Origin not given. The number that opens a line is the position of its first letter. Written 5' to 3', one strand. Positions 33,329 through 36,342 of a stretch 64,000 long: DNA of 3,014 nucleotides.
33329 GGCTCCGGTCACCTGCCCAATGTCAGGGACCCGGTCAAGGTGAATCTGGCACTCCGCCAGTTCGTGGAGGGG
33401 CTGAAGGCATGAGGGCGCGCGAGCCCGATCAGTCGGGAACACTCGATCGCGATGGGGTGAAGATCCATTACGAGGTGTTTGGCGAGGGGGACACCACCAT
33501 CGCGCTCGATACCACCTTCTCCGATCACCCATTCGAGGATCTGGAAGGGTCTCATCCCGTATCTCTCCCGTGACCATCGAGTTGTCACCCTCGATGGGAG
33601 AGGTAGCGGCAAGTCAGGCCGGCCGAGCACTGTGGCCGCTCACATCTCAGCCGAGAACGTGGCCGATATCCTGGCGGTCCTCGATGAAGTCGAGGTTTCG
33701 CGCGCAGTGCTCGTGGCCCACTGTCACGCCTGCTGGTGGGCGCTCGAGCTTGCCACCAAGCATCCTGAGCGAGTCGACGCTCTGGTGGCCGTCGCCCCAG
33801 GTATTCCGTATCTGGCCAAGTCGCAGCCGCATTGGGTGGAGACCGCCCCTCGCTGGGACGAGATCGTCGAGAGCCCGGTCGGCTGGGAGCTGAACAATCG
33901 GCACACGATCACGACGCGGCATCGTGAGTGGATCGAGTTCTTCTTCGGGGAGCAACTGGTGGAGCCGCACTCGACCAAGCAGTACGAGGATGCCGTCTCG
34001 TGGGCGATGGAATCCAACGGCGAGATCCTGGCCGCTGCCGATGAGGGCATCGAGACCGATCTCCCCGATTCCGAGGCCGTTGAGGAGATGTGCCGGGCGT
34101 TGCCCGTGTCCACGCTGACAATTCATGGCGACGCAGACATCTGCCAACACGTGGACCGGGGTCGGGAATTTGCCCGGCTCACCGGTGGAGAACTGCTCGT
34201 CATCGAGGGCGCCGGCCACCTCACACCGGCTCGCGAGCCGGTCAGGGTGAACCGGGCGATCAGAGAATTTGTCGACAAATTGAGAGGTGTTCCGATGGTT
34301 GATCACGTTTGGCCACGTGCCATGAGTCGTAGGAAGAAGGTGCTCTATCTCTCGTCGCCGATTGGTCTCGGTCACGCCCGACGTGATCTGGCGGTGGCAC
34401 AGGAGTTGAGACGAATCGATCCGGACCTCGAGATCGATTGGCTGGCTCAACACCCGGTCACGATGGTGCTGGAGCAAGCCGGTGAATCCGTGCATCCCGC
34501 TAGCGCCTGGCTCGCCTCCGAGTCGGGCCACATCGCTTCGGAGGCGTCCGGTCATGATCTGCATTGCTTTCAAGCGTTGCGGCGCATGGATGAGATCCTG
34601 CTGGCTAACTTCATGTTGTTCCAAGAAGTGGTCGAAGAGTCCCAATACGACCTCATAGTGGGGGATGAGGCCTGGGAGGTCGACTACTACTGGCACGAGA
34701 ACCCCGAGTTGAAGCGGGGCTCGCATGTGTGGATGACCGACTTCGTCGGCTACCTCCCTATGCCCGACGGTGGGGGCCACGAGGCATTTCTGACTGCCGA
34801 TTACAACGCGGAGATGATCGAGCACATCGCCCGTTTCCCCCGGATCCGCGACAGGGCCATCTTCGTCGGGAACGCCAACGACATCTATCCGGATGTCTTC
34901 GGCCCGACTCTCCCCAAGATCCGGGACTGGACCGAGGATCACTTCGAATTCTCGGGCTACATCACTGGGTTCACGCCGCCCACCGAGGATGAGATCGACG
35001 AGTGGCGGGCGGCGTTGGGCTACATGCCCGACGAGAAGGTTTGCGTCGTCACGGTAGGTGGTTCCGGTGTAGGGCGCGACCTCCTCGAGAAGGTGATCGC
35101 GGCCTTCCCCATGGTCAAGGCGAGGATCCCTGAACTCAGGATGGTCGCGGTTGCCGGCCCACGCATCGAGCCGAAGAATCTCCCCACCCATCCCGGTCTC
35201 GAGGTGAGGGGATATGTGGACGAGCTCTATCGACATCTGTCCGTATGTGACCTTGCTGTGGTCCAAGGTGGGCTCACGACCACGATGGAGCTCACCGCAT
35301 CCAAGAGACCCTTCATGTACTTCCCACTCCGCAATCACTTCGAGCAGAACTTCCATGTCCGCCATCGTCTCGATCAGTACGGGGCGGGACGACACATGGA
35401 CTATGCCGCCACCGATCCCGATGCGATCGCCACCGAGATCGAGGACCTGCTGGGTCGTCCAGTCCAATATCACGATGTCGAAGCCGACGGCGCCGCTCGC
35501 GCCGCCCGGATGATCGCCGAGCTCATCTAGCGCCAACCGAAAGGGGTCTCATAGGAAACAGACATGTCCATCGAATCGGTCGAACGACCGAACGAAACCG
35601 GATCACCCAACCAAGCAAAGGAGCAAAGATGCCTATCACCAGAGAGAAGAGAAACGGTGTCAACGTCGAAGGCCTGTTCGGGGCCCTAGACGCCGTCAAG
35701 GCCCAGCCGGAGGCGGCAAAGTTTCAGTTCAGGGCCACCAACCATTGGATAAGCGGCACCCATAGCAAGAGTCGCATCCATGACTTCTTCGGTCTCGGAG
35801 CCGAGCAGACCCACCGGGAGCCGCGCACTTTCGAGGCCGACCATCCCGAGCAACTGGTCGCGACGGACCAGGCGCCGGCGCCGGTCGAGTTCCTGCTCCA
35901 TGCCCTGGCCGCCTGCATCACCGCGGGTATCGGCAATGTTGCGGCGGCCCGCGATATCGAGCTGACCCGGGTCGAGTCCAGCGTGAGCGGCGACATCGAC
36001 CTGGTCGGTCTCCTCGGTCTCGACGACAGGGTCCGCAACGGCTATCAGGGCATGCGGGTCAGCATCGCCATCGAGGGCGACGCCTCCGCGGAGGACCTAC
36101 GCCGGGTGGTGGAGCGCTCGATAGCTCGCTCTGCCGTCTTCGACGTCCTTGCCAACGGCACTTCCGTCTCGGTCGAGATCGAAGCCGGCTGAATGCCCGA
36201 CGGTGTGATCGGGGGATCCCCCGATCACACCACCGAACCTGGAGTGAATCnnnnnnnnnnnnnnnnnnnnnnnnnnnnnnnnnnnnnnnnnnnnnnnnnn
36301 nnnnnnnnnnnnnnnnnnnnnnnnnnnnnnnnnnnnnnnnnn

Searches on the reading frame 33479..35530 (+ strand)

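Call 52: search_protein_families(library=pfam, proteins=[window:33479-35530:+], max_evalue=0.0001)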
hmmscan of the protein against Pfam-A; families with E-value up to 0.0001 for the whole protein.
window:33479-35530:+ (683 aa): 4 families
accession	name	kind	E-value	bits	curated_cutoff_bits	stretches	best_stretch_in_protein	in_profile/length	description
PF00561.26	Abhydrolase_1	-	7.6e-17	62.2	25.8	1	19-249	13-240/245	alpha/beta hydrolase fold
PF12697.13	Abhydrolase_6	-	4.7e-12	47.5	26.3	1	18-259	10-216/217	Alpha/beta hydrolase family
PF12146.15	Hydrolase_4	-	4.2e-06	26.7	27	1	31-247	30-232/239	Serine aminopeptidase, S33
PF04101.22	Glyco_tran_28_C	-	4.6e-06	27.2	22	1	523-663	3-146/166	Glycosyltransferase family 28 C-terminal domain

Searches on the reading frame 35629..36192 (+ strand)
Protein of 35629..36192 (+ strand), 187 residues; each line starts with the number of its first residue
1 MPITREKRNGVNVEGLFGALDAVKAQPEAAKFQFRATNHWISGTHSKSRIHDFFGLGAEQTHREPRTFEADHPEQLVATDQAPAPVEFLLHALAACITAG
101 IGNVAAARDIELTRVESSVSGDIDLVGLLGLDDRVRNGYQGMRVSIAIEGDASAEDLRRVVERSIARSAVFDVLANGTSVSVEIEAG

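Call 52: search_protein_families(library=pfam, proteins=[window:35629-36192:+], max_evalue=0.0001)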
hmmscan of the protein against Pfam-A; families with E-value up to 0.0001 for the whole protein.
window:35629-36192:+ (187 aa): 1 family
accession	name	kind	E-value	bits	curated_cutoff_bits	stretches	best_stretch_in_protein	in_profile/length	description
PF02566.24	OsmC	-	8.1e-15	55.5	27.5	1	79-183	2-100/100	OsmC-like protein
